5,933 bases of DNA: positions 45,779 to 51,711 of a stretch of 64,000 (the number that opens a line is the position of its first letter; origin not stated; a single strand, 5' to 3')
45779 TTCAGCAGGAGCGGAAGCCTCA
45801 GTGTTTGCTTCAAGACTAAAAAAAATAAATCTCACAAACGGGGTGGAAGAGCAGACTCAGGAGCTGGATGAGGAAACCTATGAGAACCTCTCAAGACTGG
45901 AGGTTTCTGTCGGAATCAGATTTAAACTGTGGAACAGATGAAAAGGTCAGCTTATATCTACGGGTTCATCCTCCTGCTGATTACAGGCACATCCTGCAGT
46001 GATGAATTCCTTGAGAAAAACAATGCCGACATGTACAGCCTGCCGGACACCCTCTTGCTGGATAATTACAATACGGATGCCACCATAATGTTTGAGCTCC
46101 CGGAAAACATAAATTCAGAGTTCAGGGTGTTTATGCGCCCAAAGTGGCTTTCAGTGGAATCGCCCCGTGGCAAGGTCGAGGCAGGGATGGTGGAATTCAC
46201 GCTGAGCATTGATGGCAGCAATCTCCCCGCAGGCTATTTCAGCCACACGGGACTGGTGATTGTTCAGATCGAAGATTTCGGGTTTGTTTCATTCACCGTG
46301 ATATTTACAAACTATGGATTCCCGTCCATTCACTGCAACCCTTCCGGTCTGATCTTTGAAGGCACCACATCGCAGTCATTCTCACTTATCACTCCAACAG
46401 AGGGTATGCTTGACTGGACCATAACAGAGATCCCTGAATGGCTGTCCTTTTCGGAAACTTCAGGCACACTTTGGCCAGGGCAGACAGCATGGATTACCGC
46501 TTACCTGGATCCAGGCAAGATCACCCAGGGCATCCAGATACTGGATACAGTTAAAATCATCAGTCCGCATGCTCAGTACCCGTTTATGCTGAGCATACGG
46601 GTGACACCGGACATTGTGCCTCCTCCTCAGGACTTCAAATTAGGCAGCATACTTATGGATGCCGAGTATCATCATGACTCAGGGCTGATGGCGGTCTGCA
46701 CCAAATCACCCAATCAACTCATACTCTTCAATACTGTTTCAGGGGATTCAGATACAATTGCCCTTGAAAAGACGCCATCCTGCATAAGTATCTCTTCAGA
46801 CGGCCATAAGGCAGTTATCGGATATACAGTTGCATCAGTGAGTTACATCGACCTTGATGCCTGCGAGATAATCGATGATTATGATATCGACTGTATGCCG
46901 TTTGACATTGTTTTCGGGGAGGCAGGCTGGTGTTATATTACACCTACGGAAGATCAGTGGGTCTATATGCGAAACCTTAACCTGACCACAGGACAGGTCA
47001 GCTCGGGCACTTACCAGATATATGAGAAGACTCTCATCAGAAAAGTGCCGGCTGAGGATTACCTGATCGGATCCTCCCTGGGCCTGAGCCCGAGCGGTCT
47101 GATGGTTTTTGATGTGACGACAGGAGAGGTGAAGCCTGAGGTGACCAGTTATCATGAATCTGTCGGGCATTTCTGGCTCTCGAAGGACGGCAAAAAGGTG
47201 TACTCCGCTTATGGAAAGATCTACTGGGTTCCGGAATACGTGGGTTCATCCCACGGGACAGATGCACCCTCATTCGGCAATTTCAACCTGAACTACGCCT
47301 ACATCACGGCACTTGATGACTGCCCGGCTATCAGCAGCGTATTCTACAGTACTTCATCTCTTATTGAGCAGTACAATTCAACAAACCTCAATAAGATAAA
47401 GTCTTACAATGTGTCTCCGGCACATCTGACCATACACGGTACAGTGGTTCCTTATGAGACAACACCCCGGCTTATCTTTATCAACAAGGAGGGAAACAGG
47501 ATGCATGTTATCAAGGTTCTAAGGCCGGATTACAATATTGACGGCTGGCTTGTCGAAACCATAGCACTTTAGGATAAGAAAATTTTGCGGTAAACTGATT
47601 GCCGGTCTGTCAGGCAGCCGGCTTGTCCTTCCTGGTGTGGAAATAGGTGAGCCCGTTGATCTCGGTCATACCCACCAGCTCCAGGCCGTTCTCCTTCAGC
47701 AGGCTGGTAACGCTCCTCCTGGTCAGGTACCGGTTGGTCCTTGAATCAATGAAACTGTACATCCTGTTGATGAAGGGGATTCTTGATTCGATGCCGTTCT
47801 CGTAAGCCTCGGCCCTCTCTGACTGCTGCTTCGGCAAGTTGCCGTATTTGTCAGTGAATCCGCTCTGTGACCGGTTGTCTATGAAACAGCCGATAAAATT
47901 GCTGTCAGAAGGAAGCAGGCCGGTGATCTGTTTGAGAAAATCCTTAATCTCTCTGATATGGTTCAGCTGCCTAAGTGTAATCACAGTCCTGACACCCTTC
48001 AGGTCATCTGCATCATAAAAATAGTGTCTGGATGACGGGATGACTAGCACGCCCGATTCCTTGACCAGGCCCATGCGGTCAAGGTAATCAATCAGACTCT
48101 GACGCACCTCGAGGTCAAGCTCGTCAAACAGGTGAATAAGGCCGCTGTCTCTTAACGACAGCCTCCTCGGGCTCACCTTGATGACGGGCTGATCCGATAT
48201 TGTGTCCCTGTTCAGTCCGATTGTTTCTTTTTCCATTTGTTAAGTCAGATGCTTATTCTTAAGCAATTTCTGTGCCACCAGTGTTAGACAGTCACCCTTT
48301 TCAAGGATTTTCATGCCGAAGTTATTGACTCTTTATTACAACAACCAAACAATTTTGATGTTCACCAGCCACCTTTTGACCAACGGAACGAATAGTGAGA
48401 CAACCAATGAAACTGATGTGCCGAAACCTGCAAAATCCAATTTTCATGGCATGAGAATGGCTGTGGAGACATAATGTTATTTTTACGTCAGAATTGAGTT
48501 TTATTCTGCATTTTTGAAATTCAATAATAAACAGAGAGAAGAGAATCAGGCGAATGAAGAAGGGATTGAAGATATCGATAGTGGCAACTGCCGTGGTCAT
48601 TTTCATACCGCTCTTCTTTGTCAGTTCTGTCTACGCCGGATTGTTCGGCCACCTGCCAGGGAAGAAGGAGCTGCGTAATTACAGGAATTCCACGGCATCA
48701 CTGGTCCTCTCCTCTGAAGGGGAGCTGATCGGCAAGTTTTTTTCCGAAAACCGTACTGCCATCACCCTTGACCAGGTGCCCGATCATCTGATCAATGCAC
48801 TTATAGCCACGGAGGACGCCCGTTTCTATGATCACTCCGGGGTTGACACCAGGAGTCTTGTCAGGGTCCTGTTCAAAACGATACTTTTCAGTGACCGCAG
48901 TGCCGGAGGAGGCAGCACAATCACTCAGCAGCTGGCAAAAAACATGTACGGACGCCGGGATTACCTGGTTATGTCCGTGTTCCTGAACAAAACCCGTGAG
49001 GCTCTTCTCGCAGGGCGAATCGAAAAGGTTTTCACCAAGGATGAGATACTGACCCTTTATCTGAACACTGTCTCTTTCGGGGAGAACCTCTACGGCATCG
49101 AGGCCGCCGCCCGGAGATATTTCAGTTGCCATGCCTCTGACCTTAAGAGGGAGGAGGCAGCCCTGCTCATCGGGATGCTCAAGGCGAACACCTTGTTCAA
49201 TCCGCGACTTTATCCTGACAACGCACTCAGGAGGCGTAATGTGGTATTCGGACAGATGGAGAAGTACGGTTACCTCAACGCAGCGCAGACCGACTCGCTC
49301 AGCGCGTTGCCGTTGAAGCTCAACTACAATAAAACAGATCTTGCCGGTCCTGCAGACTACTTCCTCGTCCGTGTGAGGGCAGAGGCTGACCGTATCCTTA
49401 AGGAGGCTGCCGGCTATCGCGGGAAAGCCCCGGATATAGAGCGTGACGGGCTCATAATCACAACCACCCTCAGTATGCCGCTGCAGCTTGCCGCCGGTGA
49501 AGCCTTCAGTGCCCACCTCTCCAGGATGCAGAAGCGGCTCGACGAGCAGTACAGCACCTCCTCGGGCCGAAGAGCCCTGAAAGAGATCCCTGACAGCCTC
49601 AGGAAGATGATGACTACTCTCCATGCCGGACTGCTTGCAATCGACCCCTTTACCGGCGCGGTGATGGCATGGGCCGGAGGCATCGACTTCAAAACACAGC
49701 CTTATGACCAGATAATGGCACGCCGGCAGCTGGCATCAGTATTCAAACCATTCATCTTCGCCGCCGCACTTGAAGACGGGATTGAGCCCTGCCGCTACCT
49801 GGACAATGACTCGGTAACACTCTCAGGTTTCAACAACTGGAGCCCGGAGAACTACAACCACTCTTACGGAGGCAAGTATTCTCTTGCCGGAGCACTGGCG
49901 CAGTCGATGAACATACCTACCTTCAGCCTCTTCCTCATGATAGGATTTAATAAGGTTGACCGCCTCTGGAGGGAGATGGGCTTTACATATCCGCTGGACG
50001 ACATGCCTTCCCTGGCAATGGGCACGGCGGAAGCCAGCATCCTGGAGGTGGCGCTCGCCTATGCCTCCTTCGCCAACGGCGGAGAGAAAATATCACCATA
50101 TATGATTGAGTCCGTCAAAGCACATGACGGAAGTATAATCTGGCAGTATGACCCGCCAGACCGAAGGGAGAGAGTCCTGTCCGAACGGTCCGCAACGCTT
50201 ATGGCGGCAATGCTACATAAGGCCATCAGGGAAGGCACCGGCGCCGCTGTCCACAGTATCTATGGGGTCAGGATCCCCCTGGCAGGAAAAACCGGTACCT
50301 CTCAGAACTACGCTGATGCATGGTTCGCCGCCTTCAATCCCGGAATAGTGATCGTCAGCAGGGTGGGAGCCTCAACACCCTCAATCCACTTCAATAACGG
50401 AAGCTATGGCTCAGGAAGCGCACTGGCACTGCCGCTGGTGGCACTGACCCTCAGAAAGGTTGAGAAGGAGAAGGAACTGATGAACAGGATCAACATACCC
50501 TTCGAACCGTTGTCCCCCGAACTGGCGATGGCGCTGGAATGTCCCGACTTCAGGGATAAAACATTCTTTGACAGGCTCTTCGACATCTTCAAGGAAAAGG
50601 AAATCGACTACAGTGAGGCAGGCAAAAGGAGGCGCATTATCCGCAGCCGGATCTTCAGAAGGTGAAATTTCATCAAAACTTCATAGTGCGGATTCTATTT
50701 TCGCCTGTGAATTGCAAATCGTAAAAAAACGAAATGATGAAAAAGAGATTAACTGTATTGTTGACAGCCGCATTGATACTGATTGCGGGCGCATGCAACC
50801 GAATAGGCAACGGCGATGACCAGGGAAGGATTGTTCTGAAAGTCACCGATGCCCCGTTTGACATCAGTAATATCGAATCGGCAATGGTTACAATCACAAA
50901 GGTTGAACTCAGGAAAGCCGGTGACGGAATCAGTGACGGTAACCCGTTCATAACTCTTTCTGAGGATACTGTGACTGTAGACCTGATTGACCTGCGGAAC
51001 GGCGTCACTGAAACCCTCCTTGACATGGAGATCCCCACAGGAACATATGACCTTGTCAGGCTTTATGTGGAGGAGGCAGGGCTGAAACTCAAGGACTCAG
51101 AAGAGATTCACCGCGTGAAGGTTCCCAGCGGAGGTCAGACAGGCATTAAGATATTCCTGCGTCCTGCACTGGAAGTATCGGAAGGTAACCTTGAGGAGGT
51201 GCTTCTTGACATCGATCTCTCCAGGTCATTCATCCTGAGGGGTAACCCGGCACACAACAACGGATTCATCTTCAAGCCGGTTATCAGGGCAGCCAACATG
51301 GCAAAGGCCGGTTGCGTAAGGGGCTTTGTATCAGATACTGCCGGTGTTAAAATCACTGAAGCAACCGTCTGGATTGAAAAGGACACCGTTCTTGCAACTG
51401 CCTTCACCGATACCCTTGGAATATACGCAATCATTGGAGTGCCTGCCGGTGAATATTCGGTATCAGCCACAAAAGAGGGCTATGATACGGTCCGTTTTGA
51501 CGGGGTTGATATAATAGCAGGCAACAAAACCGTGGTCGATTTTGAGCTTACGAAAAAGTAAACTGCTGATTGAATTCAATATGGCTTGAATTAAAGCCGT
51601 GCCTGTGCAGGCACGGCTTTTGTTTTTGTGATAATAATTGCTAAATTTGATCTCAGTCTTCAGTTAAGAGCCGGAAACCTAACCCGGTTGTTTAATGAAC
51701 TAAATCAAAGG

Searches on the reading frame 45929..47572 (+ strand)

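Call 31: search_protein_families(library=pfam, max_evalue=0.00001, proteins=[window:45929-47572:+])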
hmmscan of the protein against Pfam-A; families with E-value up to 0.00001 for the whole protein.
window:45929-47572:+ (547 aa): 1 family
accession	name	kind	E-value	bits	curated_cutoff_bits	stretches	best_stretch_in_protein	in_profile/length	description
PF19190.6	BACON_2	-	7.1e-09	35.9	25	0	145-201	17-73/94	Viral BACON domain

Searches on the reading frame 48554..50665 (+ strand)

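Call 31: search_protein_families(library=pfam, max_evalue=0.00001, proteins=[window:48554-50665:+])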
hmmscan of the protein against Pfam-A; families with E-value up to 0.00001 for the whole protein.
window:48554-50665:+ (703 aa): 2 families
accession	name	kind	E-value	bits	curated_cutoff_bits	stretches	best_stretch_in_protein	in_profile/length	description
PF00912.28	Transgly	-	2.1e-55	187.3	27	1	56-235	2-177/178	Transglycosylase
PF00905.27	Transpeptidase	-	1.8e-23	83.6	22.1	1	361-596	4-266/299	Penicillin binding protein transpeptidase domain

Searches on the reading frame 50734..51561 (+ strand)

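Call 31: search_protein_families(library=pfam, max_evalue=0.00001, proteins=[window:50734-51561:+])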
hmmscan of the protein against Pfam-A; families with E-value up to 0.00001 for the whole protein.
window:50734-51561:+ (275 aa): 2 families
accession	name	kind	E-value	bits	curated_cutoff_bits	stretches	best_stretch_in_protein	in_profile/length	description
PF14321.11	DUF4382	-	1.9e-28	99.8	25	1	30-182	1-136/136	Domain of unknown function (DUF4382)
PF13620.12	CarboxypepD_reg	-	2.1e-15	57.2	32.3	1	195-273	2-82/82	Carboxypeptidase regulatory-like domain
